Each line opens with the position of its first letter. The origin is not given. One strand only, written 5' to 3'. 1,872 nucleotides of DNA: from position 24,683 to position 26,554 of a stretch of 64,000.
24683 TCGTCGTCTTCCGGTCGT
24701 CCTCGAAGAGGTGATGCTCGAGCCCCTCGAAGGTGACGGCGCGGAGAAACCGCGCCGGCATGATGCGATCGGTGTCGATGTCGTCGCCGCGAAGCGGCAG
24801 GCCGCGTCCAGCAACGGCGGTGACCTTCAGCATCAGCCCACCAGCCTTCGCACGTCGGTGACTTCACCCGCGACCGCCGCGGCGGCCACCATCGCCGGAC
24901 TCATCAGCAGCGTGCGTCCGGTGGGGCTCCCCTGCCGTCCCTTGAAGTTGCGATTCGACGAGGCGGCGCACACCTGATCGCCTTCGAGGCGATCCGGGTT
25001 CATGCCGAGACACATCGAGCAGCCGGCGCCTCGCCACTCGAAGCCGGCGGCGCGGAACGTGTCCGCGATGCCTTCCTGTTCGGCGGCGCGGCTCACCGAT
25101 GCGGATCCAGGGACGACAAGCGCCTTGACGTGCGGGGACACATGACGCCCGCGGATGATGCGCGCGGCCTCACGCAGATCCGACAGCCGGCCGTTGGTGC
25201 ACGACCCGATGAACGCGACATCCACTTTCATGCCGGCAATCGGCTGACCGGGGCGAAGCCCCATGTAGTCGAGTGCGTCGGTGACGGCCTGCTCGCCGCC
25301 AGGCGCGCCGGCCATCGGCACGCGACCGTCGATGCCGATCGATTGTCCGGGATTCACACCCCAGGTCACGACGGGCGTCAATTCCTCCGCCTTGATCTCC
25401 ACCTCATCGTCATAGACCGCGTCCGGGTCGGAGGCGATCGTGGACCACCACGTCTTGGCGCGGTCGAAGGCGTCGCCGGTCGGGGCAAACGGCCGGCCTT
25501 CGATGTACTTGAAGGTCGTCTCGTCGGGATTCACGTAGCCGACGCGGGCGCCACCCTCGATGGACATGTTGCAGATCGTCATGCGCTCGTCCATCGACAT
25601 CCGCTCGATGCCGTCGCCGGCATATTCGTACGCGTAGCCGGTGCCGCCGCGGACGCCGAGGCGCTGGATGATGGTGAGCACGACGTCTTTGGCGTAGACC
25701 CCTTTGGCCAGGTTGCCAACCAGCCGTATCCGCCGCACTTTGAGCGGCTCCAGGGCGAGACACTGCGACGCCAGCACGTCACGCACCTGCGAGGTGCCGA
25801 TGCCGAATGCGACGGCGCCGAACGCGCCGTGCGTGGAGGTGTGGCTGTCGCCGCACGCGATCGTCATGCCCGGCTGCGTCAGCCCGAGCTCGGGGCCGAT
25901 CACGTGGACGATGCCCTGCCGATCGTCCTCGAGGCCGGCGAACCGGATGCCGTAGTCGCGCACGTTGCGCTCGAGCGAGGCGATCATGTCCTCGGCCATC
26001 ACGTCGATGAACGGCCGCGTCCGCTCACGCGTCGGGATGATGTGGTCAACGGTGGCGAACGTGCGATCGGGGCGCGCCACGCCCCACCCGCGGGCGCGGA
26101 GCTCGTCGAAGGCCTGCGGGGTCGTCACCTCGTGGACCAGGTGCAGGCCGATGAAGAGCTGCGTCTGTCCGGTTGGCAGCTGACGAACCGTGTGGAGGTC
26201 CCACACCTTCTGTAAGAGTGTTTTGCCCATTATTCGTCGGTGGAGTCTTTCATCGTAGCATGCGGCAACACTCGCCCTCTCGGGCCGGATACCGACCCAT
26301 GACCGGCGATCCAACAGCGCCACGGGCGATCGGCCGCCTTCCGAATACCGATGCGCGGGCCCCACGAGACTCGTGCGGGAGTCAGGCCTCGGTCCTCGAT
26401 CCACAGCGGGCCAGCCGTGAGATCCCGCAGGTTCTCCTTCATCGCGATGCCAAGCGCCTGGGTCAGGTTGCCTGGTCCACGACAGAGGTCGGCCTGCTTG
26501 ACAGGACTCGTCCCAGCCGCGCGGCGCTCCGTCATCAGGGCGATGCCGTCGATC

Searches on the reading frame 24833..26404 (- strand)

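Call 76: search_protein_families(library=pfam, proteins=[window:24833-26404:-], max_evalue=0.00001)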
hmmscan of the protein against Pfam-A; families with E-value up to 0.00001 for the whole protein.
window:24833-26404:- (523 aa): 1 family
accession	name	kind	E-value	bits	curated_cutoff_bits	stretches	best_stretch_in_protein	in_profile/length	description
PF00330.25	Aconitase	-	1.7e-165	552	28.7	1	65-513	1-463/463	Aconitase family (aconitate hydratase)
